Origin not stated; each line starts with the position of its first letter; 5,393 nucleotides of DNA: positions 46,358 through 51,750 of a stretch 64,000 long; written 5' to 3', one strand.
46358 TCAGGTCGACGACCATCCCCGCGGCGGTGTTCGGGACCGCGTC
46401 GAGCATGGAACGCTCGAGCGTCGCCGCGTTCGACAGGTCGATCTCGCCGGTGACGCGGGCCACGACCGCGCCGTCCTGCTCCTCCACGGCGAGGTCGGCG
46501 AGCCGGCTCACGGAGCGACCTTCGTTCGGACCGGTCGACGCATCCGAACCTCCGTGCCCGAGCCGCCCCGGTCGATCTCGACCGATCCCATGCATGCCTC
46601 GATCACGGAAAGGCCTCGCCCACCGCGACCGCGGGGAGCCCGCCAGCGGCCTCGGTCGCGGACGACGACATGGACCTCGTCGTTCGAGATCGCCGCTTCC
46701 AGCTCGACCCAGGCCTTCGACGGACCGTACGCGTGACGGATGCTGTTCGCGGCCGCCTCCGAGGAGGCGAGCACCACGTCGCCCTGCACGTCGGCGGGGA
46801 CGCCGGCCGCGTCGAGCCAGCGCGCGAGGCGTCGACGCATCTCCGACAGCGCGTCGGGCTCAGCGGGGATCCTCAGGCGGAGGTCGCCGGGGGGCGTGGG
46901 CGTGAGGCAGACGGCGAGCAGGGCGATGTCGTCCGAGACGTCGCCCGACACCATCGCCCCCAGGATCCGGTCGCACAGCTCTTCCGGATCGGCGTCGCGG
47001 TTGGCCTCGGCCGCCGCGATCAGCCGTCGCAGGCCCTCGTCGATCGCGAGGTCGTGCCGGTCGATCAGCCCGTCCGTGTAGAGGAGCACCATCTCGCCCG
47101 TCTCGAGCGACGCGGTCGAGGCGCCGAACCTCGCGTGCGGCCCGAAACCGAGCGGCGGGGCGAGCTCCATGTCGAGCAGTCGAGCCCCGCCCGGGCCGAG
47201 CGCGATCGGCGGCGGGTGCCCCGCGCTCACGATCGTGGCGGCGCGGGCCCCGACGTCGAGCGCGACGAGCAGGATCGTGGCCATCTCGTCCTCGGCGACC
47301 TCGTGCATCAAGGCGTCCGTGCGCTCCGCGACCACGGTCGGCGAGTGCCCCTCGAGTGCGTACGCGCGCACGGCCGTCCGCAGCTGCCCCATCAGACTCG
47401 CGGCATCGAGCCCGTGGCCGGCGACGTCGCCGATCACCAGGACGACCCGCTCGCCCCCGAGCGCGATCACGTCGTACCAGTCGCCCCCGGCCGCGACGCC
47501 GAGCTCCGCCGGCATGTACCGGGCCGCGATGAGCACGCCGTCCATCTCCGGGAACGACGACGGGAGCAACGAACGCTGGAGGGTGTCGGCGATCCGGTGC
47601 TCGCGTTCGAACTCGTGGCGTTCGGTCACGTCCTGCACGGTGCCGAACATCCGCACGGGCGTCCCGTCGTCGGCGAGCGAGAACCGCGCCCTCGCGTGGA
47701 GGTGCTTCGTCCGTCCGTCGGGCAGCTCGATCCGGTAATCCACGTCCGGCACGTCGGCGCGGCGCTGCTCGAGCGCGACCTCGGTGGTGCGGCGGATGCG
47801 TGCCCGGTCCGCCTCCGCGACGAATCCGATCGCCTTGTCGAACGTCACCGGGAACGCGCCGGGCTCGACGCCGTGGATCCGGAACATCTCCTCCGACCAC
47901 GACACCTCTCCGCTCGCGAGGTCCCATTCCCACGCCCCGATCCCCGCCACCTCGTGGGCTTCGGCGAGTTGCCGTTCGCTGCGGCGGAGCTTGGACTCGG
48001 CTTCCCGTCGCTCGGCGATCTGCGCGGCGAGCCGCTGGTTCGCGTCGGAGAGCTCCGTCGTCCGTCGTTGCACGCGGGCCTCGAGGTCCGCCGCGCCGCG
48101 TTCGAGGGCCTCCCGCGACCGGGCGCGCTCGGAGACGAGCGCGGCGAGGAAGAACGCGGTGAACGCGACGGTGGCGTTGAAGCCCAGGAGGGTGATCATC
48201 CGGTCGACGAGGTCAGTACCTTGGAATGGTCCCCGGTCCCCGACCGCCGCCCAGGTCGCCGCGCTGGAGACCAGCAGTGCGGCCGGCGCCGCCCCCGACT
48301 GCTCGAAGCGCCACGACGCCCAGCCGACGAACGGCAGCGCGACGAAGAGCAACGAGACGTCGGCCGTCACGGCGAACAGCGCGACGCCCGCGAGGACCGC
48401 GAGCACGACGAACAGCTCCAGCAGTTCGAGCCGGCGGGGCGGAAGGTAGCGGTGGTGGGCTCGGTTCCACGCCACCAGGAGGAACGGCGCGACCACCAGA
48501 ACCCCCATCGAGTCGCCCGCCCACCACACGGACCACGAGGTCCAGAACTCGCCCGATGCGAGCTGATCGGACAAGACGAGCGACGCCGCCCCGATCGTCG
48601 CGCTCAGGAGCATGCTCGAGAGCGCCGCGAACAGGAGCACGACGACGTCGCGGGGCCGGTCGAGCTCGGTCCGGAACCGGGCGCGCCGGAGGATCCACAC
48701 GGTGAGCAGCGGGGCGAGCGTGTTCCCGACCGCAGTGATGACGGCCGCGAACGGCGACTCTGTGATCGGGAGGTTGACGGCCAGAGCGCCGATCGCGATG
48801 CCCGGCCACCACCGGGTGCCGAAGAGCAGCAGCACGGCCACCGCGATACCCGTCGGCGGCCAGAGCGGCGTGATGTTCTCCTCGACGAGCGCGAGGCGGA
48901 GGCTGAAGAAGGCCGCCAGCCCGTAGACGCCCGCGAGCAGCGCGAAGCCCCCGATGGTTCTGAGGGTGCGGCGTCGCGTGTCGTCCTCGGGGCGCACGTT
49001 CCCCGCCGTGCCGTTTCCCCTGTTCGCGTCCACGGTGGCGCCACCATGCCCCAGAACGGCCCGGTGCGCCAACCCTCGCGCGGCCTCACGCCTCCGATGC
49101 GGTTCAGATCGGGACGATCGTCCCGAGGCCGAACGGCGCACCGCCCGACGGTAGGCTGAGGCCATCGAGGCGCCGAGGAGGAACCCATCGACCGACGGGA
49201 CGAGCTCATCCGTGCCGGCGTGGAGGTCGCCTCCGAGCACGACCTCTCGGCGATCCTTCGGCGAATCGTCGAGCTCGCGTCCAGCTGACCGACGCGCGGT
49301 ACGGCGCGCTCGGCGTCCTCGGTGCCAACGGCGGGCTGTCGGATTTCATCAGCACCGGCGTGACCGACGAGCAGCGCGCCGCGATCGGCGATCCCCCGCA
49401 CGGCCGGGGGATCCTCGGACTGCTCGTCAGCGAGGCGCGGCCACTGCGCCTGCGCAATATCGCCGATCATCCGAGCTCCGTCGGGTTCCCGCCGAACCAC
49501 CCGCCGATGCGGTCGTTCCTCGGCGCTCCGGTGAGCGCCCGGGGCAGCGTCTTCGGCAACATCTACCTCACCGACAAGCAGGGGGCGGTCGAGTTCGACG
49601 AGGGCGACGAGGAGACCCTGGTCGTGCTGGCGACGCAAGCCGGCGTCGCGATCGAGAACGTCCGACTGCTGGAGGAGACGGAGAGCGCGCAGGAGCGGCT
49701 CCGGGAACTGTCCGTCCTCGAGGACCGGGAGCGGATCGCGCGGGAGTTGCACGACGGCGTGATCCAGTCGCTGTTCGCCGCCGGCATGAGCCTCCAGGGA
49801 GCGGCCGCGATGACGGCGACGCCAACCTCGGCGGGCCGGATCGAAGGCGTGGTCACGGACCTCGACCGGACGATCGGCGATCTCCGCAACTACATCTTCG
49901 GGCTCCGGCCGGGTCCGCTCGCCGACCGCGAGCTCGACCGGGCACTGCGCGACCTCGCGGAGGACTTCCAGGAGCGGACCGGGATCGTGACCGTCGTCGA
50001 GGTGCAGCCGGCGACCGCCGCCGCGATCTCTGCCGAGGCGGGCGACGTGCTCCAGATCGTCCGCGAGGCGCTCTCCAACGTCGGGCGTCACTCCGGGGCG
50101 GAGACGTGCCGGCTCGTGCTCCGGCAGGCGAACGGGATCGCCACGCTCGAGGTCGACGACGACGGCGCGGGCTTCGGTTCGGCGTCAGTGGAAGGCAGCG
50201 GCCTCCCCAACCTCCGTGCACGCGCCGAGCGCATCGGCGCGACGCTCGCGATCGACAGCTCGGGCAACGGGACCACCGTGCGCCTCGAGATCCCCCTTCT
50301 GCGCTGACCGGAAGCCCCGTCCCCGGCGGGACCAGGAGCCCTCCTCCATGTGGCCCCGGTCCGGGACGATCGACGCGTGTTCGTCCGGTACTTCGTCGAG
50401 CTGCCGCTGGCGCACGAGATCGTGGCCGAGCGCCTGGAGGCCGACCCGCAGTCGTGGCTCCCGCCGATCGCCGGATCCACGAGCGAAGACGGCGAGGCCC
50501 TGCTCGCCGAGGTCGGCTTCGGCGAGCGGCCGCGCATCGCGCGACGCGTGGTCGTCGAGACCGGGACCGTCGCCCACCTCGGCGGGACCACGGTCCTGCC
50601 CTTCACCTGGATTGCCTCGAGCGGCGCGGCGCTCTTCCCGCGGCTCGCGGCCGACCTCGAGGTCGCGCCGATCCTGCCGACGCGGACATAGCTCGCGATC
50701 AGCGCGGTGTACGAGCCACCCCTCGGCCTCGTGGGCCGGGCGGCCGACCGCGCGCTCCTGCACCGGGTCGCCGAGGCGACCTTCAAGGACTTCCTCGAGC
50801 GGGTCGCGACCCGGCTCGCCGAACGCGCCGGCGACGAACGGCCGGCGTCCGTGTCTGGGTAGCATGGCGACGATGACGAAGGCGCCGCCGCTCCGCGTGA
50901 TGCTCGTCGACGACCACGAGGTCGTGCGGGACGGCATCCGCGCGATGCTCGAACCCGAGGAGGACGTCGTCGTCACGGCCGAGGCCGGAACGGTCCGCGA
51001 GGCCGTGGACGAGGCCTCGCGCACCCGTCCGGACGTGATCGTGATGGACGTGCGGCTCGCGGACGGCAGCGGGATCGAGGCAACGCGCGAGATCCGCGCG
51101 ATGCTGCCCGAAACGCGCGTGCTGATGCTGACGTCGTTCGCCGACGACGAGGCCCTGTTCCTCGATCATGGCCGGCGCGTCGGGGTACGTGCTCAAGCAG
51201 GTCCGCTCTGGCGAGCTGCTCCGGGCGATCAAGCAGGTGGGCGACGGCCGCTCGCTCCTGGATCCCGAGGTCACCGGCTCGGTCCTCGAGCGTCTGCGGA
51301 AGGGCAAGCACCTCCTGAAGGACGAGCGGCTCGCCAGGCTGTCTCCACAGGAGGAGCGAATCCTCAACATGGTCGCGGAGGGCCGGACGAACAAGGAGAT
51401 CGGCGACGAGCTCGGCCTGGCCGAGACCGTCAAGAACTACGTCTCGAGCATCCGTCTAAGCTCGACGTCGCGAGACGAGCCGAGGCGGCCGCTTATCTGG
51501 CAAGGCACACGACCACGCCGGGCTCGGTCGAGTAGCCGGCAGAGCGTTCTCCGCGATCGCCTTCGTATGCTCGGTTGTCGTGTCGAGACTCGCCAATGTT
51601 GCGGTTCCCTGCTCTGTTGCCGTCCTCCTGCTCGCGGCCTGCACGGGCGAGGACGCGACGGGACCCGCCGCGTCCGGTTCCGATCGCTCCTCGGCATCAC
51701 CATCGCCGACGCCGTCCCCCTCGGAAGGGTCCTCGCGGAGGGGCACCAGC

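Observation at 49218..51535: A two-component locus (GAF kinase, middle ORF, NarL-type regulator) carries four independent lesions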

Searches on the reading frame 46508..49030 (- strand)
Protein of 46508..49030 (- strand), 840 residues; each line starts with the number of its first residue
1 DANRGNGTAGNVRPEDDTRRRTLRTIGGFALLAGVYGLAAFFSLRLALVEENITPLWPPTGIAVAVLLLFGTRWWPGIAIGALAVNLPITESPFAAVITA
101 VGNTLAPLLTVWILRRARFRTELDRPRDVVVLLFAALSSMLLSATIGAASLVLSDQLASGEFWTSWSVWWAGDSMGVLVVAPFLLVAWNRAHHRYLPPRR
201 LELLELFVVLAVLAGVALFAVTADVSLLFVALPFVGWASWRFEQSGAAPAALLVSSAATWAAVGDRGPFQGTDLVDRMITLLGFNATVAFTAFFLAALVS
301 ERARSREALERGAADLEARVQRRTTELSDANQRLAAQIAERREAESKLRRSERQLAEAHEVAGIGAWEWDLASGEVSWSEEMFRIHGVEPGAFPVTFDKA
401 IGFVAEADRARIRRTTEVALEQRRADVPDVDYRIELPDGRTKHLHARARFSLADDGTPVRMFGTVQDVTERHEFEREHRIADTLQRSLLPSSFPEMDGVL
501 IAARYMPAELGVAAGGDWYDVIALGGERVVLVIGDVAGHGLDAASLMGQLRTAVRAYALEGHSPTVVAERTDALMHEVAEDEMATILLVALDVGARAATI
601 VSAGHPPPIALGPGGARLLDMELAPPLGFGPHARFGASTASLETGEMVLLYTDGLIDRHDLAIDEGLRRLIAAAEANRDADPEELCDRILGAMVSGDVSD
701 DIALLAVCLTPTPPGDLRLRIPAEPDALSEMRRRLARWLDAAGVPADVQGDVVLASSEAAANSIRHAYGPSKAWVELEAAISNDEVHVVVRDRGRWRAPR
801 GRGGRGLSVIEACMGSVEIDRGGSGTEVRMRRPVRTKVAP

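Call 37: search_protein_families(library=pfam, proteins=[window:46508-49030:-], max_evalue=0.01)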
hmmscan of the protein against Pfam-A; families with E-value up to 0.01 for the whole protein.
window:46508-49030:- (840 aa): 5 families
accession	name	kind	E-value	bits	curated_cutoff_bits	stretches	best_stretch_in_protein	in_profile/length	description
PF07228.17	SpoIIE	-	1.1e-46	159.6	25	1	526-708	2-190/192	Stage II sporulation protein E (SpoIIE)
PF05231.19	MASE1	-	1.1e-43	149.9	29.8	1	31-302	4-298/299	MASE1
PF13581.12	HATPase_c_2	-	7.2e-24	84.7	27.4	1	721-831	1-126/127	Histidine kinase-like ATPase domain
PF08447.18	PAS_3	-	5.2e-11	43.1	25.6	1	376-465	2-89/89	PAS fold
PF02518.31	HATPase_c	-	0.0025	18.7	26.4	1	755-830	9-105/111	Histidine kinase-, DNA gyrase B-, and HSP90-like ATPase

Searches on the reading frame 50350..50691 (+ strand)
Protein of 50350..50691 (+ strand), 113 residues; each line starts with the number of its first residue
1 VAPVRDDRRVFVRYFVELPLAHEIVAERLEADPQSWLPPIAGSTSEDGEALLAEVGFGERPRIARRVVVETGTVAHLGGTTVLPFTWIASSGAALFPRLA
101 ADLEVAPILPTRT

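Call 31: list_cluster_members(proteins=[window:50350-50688:+, window:50377-50688:+, window:50707-50859:+, window:50864-51532:+, window:50873-51532:+, window:50900-51532:+, window:49360-50304:+, window:51580-52245:+, window:52394-52891:+])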
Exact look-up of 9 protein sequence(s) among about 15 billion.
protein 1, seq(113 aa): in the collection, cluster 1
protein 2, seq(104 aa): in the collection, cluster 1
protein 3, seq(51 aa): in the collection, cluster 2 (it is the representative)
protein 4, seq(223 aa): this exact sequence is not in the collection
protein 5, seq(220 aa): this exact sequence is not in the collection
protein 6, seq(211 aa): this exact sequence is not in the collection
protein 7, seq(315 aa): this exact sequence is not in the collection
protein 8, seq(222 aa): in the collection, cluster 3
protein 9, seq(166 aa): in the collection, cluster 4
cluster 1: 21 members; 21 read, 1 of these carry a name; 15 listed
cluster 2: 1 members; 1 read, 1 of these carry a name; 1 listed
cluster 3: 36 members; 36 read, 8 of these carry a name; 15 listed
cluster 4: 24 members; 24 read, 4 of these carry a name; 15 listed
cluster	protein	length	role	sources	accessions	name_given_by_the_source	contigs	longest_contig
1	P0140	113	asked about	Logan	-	-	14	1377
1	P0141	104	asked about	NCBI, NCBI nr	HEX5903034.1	MAG TPA: hypothetical protein VF028_07980 [Actinomycetota bacterium] | hypothetical protein [Actinomycetota bacterium]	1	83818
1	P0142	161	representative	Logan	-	-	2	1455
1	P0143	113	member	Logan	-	-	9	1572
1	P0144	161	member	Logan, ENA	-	-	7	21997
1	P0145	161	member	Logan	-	-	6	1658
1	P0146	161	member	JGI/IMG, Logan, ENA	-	-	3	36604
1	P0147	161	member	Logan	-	-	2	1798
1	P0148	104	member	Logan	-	-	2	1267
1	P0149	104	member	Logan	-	-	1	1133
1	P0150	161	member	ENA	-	-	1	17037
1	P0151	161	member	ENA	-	-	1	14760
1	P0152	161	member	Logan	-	-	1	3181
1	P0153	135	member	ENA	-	-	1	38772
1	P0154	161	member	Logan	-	-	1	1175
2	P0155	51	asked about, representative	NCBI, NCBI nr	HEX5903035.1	MAG TPA: hypothetical protein VF028_07985 [Actinomycetota bacterium] | hypothetical protein [Actinomycetota bacterium]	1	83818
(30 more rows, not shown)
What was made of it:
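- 50689..50691 (+): In-frame TAG replacing an invariant CAG (Gln105). It cuts off the most conserved C-terminal third (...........). NCBI annotates the two halves as HEX5903034.1 and HEX5903035.1 (call 31).
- Tried and rejected: The source was identified through exact look-ups of other window products instead (call 31).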

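Call 32: find_encoding_contigs(protein=window:50350-50691:+, flank=3000, max_places=10)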
Protein window:50350-50691:+ (113 aa): 17 contigs read that carry it; 10 places shown.
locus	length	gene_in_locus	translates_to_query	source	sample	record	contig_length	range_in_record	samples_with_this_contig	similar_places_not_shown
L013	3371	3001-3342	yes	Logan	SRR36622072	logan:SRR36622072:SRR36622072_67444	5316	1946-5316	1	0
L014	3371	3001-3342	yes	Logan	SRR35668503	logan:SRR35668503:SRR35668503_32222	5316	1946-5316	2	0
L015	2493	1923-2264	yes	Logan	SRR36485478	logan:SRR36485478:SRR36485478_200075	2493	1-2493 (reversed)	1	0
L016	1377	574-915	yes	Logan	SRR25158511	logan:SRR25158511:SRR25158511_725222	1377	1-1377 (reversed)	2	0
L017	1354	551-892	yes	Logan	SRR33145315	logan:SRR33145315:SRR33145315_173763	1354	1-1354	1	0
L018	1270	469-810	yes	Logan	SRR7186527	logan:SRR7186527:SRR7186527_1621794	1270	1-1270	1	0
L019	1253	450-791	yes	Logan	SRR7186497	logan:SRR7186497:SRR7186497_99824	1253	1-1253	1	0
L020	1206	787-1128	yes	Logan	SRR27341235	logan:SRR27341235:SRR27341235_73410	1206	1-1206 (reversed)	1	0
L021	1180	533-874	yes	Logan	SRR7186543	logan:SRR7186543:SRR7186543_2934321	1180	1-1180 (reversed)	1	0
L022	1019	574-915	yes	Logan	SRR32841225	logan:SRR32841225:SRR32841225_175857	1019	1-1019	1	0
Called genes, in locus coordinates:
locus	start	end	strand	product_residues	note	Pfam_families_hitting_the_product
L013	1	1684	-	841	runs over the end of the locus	PF05231:MASE1, PF08447:PAS_3, PF07228:SpoIIE, PF13581:HATPase_c_2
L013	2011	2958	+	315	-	PF01590:GAF, PF13185:GAF_2, PF07730:HisKA_3, PF02518:HATPase_c (weak)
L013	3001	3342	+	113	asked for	-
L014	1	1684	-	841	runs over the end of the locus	PF05231:MASE1, PF08447:PAS_3, PF07228:SpoIIE, PF13581:HATPase_c_2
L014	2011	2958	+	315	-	PF01590:GAF, PF13185:GAF_2, PF07730:HisKA_3, PF02518:HATPase_c (weak)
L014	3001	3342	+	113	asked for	-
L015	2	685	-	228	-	?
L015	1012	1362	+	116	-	PF01590:GAF, PF13185:GAF_2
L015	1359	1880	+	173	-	PF02518:HATPase_c (weak)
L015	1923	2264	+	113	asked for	-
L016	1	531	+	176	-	?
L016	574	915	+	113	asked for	-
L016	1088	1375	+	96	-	?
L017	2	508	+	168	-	?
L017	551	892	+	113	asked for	-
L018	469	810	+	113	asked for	-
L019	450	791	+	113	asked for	-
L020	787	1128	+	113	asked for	-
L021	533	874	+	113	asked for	-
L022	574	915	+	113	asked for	-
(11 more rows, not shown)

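Call 49: predict_structure(alignment_id=A3)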
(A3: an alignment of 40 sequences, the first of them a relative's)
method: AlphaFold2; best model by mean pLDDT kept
length: 161 residues; sequences in the alignment: 40
mean_pLDDT: 82.4   pTM: 0.80
mean pLDDT of the five models: 82.4, 82.1, 82.1, 81.3, 70.5
residues with pLDDT >= 90: 87; 70-90: 36; 50-70: 27; < 50: 11
segments of 3 or more residues with pLDDT < 50: 152-161
pLDDT, mean of each block of 10 residues (from residue 1): 93 95 92 90 74 66 94 93 69 96 96 65 72 92 92 44 36
secondary structure, 60 per line:
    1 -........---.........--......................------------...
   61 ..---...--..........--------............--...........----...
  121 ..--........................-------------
elements in order: E2-9 H13-21 H24-45 E58-62 E66-68 E71-80 E89-100 E103-113 H118-122 H125-148
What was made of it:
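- On START/SRPBCC/Bet v 1 superfamily (middle gene): The AlphaFold model has pLDDT 82 and pTM 0.80, with that order of elements (call 49).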

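Call 51: fold_search(model_id=the predicted structure, library=pdb)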
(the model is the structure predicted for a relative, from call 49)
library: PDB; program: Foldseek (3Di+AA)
matches with E <= 10: 1618; with E <= 0.001: 115
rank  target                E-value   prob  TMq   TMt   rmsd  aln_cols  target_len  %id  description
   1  3tfz_A                1.1e-05  1.00  0.37  0.36  10.1       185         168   14  Crystal structure of Zhui aromatase/cyclase from Streptomcyes sp. R1128 (released 2011-09-14)
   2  3tfz_F                1.6e-05  1.00  0.42  0.42  12.0       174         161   14  Crystal structure of Zhui aromatase/cyclase from Streptomcyes sp. R1128 (released 2011-09-14)
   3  2pcs                  2.3e-05  1.00  0.53  0.56   7.2       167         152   17  Crystal structure of conserved protein from Geobacillus kaustophilus (released 2007-04-10)
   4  3tfz_E                2.4e-05  1.00  0.40  0.39   6.8       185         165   14  Crystal structure of Zhui aromatase/cyclase from Streptomcyes sp. R1128 (released 2011-09-14)
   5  3tfz_B                2.6e-05  1.00  0.43  0.43   6.6       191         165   15  Crystal structure of Zhui aromatase/cyclase from Streptomcyes sp. R1128 (released 2011-09-14)
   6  6v8l_A                3.3e-05  1.00  0.44  0.47   8.9       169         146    8  Crystal structure of Ara h 8.0201 (released 2020-12-16)
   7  6v8h_A                3.3e-05  1.00  0.44  0.46  12.3       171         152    9  Crystal structure of Ara h 8.0201 (released 2020-12-16)
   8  2wql_A                4.2e-05  1.00  0.45  0.47   9.5       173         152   10  CRYSTAL STRUCTURE OF THE MAJOR CARROT ALLERGEN DAU C 1 (released 2009-09-01)
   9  3p9v_B                4.2e-05  1.00  0.34  0.35  13.8       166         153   10  High Resolution Crystal Structure of protein Maqu_3174 from Marinobacter aquaeolei, Northeast Structural Genomics Cons (released 2010-10-27)
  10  3tfz_C                5.1e-05  1.00  0.43  0.43  13.1       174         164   16  Crystal structure of Zhui aromatase/cyclase from Streptomcyes sp. R1128 (released 2011-09-14)
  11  2bk0_A                5.1e-05  1.00  0.41  0.42  10.2       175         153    9  Crystal structure of the major celery allergen Api G 1 (released 2005-06-13)
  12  6v8j_B                5.7e-05  1.00  0.48  0.51   9.9       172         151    9  Crystal structure of Ara h 8.0201 (released 2020-12-16)
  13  6v8s_J                6.4e-05  1.00  0.38  0.40  12.6       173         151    8  Crystal structure of Ara h 8.0201 (released 2020-12-16)
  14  3c0v_A                6.8e-05  1.00  0.45  0.48   6.8       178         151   12  Crystal structure of cytokinin-specific binding protein in complex with cytokinin and Ta6Br12 (released 2008-05-20)
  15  1qmr                  6.8e-05  1.00  0.45  0.45   9.6       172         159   12  BIRCH POLLEN ALLERGEN BET V 1 MUTANT N28T, K32Q, E45S, P108G (released 2000-10-12)
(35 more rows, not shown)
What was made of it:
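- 50377..50862 (+): Middle gene: a conserved 161-aa protein with a predicted START/SRPBCC-like helix-grip fold, here a pseudogene. Its start is GTG instead of ATG. The AlphaFold model has pLDDT 82, and Foldseek hits are to START/Bet v 1/cyclase folds (calls 49, 51).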

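Call 52: find_encoding_contigs(protein=P0146, flank=4000, max_places=8)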
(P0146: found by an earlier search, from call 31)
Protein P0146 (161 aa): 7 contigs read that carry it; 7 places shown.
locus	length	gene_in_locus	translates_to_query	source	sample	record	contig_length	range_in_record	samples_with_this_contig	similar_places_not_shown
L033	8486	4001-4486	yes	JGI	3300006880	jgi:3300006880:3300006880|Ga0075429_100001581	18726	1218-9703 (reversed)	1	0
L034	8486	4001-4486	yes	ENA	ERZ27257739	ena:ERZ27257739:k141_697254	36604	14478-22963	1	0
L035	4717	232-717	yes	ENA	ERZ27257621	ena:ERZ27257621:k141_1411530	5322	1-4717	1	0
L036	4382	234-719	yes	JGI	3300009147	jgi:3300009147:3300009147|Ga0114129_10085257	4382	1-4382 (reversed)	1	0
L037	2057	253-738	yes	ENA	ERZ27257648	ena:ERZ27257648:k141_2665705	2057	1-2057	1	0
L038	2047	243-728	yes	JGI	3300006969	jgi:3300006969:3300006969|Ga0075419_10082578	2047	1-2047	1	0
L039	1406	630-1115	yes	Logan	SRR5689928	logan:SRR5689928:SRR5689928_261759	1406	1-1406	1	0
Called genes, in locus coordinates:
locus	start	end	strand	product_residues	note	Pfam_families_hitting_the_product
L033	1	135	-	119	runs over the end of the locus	PF01740:STAS, PF13466:STAS_2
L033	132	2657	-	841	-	PF05231:MASE1, PF08447:PAS_3, PF07228:SpoIIE, PF13581:HATPase_c_2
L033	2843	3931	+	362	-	PF01590:GAF, PF13185:GAF_2, PF07730:HisKA_3, PF02518:HATPase_c (weak)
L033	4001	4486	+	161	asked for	-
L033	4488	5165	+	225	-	PF00072:Response_reg, PF08281:Sigma70_r4_2, PF00196:GerE, PF04545:Sigma70_r4 (weak)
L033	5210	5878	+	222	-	-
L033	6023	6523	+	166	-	PF13527:Acetyltransf_9 (faint), PF13673:Acetyltransf_10 (weak), PF00583:Acetyltransf_1, PF13508:Acetyltransf_7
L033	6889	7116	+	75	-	-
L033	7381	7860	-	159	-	-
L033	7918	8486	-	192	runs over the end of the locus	-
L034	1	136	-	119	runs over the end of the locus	PF01740:STAS, PF13466:STAS_2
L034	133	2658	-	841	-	PF05231:MASE1, PF08447:PAS_3, PF07228:SpoIIE, PF13581:HATPase_c_2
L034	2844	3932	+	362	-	PF01590:GAF, PF13185:GAF_2, PF07730:HisKA_3, PF02518:HATPase_c (weak)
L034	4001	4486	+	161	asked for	-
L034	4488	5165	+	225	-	PF00072:Response_reg, PF08281:Sigma70_r4_2, PF00196:GerE, PF04545:Sigma70_r4 (weak)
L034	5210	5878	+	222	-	-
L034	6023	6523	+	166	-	PF13527:Acetyltransf_9 (faint), PF13673:Acetyltransf_10 (weak), PF00583:Acetyltransf_1, PF13508:Acetyltransf_7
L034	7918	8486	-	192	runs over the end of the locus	-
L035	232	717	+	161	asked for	-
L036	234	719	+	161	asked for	-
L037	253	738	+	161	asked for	-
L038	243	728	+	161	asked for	-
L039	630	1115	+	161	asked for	-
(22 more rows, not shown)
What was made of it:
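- L033 and L034 have open frames of 362, 161 and 225 aa (call 52).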

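Call 64: search_protein_families(library=pfam, proteins=[window:50377-50688:+], max_evalue=0.01)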
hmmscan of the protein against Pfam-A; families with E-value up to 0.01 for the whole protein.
window:50377-50688:+ (104 aa): 0 families
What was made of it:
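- The 98 out-of-frame codons have no homology (call 64).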

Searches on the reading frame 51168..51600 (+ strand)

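Call 64: search_protein_families(library=pfam, proteins=[window:51168-51600:+], max_evalue=0.01)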
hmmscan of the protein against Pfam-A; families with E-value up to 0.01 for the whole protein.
window:51168-51600:+ (144 aa): 3 families
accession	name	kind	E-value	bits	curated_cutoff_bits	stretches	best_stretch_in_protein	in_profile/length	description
PF00196.25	GerE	-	8.2e-10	38.6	23.5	1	57-95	2-41/57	Bacterial regulatory proteins, luxR family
PF08281.18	Sigma70_r4_2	-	7.2e-05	22.8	25.7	1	53-92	6-47/54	Sigma-70, region 4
PF04545.22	Sigma70_r4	-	0.0059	16.5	24.1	0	55-85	2-33/50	Sigma-70, region 4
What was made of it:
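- On HisKA_3 / NarL-type two-component system: GerE positions 2-41 of 57 lie in another frame (call 64).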
